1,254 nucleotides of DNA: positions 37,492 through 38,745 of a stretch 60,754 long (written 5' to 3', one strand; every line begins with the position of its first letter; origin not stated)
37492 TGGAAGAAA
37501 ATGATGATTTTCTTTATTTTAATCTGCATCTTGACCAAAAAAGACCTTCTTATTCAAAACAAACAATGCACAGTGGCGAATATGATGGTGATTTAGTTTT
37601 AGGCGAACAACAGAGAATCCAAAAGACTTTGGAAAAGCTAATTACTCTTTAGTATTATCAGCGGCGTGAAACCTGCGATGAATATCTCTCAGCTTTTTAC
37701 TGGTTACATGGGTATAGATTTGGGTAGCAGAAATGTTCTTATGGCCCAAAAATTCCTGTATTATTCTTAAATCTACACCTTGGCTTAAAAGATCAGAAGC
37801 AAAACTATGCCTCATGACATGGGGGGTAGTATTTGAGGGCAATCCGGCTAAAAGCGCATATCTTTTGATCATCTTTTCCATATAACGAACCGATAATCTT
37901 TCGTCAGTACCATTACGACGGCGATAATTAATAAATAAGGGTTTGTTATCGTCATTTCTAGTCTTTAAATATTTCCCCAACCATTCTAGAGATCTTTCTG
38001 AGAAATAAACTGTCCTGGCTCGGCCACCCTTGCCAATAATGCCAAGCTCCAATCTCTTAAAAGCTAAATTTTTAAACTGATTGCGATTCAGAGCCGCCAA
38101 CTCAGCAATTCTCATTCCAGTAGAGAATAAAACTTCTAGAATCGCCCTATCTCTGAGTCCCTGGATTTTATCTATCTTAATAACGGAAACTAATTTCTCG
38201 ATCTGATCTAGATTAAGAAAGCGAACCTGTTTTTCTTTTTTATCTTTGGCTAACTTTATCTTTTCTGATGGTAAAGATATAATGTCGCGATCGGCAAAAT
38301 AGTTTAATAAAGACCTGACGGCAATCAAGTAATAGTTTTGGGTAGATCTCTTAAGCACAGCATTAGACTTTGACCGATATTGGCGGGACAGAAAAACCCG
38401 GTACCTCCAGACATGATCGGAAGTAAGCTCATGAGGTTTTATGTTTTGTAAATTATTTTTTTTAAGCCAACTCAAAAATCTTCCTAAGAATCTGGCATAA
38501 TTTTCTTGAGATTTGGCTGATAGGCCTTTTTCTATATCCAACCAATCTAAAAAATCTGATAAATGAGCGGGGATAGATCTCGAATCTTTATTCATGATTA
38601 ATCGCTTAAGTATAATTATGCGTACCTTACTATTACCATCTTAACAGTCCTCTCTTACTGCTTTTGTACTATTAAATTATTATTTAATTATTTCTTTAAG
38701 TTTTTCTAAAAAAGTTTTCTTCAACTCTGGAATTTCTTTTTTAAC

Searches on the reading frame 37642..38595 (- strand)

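Call 73: search_protein_families(library=ncbifam, proteins=[window:37642-38595:-], max_evalue=0.001)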
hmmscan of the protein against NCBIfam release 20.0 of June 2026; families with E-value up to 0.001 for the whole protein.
window:37642-38595:- (317 aa): 11 families
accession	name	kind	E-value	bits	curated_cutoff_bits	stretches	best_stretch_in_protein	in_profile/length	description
NF001399.0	PRK00283.1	subfamily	2.7e-63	214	279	1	10-311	7-297/300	tyrosine recombinase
TIGR02224.1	recomb_XerC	equivalog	4.3e-62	210.1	335.15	1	14-311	2-291/295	tyrosine recombinase XerC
TIGR02225.1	recomb_XerD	equivalog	6.7e-62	209.4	329.6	1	14-311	2-288/290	site-specific tyrosine recombinase XerD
NF040815.2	recomb_XerA_Arch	equivalog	1.2e-57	195.5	220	1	14-304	2-261/263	site-specific tyrosine recombinase/integron integrase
NF002331.0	PRK01287.1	subfamily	3.6e-51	174.3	371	1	3-315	21-330/365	site-specific tyrosine recombinase XerC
NF003462.0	PRK05084.1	equivalog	2.3e-32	112.1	267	1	145-307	193-354/360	tyrosine recombinase XerS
TIGR02249.1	integrase_gron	subfamily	8.5e-27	94.3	265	2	235-301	238-304/315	integron integrase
NF011946.0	PRK15417.1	equivalog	3.1e-15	56.2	435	1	239-299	257-317/337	integron integrase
NF007371.0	PRK09871.1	subfamily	2.8e-14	53.1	222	1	125-308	5-185/198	tyrosine-type DNA invertase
NF007370.0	PRK09870.1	subfamily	7.5e-14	51.8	221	1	119-308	5-190/200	tyrosine-type DNA invertase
NF040693.1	recomb_GmtY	equivalog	1.4e-11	44.3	340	1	206-303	336-438/441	gamma-mobile-trio recombinase GmtY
